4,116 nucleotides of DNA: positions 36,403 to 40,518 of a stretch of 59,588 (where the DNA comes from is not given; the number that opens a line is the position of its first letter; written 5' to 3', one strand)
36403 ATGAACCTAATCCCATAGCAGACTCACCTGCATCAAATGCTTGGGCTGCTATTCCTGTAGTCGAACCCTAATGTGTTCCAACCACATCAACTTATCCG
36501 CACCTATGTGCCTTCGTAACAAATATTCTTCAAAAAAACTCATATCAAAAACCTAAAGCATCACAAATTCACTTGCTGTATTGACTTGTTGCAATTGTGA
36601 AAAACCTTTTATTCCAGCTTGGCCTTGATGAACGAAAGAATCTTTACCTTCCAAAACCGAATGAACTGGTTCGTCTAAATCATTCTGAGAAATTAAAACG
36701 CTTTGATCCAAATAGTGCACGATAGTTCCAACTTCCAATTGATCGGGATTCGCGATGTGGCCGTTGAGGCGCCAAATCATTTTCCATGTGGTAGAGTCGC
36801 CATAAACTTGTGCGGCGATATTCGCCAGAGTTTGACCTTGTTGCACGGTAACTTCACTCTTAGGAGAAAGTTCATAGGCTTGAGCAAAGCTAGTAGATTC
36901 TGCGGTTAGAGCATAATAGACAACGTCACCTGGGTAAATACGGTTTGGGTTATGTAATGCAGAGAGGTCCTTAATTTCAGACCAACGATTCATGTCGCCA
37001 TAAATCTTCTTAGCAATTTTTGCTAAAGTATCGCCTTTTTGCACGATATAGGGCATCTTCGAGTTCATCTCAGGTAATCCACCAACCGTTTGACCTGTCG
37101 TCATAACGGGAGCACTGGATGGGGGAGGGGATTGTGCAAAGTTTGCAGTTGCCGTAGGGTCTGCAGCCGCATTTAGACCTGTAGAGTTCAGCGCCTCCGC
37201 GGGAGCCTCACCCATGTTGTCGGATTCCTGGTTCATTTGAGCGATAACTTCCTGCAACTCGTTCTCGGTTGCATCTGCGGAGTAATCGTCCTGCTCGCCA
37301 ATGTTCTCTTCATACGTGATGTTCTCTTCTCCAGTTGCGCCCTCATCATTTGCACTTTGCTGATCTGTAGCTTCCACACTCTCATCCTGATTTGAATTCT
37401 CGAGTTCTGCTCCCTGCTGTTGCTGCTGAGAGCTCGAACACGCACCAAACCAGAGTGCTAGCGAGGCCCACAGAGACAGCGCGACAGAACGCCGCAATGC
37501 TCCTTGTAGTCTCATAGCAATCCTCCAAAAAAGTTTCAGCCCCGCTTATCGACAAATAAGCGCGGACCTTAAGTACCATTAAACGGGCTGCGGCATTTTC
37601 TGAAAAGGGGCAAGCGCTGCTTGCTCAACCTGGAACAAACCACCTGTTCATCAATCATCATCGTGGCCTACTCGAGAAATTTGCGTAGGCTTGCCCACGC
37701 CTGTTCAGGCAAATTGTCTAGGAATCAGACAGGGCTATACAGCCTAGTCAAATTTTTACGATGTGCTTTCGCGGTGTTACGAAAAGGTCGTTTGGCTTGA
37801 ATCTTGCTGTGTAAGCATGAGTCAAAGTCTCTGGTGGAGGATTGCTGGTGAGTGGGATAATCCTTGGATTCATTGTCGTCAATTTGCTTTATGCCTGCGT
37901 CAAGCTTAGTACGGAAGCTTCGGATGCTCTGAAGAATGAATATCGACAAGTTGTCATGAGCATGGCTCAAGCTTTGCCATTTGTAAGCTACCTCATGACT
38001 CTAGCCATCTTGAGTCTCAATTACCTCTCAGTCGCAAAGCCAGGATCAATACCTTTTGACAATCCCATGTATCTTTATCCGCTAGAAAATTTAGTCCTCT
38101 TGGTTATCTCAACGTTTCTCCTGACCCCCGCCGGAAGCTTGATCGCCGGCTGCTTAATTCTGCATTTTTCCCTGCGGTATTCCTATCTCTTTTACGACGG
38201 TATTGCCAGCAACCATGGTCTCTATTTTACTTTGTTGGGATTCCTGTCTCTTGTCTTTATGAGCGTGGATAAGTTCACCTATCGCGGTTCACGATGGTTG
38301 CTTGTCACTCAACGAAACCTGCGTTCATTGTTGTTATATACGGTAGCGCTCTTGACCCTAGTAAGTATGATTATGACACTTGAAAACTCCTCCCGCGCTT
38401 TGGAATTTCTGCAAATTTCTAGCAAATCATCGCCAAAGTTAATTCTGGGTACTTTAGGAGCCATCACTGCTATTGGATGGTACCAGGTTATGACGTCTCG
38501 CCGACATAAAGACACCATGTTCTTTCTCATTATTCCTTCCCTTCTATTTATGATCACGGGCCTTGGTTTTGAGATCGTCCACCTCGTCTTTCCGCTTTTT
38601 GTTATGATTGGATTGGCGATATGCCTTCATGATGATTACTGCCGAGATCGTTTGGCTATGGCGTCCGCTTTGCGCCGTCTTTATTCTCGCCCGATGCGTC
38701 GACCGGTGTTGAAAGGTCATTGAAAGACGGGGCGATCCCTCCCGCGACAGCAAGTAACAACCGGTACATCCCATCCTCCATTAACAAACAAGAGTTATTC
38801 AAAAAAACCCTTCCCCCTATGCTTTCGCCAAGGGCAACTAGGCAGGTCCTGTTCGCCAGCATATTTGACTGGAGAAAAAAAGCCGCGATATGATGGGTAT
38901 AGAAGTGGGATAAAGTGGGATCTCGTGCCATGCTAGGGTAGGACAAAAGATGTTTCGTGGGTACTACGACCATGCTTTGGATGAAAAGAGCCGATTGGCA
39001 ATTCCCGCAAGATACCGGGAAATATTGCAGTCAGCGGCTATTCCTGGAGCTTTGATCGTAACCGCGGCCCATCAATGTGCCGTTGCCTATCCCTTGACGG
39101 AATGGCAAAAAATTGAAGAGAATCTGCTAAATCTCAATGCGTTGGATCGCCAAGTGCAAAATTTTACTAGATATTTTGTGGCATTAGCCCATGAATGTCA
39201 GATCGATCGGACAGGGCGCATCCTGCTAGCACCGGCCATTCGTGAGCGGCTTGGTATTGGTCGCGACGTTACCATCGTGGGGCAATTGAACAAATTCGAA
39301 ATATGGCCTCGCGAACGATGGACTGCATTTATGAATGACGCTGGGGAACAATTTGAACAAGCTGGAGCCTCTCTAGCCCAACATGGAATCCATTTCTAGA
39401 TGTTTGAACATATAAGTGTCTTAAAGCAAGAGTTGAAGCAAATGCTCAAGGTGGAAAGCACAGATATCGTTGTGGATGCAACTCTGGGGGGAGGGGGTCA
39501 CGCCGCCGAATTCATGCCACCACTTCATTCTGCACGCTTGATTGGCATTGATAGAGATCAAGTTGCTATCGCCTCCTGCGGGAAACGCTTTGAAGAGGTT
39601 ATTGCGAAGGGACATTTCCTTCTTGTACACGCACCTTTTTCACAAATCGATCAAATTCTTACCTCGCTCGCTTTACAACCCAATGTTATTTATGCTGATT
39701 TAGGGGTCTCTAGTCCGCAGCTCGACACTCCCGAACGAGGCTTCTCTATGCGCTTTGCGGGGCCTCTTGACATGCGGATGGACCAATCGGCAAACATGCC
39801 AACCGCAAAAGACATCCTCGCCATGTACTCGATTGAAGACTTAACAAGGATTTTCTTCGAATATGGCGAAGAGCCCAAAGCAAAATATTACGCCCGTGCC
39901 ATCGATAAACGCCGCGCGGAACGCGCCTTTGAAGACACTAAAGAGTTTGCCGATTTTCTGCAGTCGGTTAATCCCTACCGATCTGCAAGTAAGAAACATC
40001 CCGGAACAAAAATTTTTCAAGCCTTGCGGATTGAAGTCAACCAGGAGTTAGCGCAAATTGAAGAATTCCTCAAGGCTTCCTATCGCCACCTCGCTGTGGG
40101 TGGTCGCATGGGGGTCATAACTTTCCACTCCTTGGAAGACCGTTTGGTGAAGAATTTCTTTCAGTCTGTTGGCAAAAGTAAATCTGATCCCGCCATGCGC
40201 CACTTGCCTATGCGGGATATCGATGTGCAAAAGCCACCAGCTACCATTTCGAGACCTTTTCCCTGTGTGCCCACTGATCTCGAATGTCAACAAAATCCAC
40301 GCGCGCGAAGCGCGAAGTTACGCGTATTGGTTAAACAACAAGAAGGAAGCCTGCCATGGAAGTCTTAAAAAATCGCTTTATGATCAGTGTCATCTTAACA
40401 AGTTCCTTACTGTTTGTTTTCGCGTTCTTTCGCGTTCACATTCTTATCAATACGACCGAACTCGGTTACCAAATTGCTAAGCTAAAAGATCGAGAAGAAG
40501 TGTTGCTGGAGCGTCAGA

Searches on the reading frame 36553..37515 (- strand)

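Call 25: search_protein_families(library=pfam, proteins=[window:36553-37515:-], max_evalue=0.00001)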
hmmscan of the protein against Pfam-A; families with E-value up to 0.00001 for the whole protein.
window:36553-37515:- (320 aa): 1 family
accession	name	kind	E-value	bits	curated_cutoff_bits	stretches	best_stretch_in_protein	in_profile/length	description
PF01476.26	LysM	-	3.5e-17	62.5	20.9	2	156-199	1-40/43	LysM domain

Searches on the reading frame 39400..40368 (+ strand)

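Call 25: search_protein_families(library=pfam, proteins=[window:39400-40368:+], max_evalue=0.00001)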
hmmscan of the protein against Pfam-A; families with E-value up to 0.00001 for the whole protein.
window:39400-40368:+ (322 aa): 1 family
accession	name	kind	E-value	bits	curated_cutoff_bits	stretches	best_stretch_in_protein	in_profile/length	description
PF01795.25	Methyltransf_5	-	3.2e-96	322.9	27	1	2-312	2-308/309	MraW methylase family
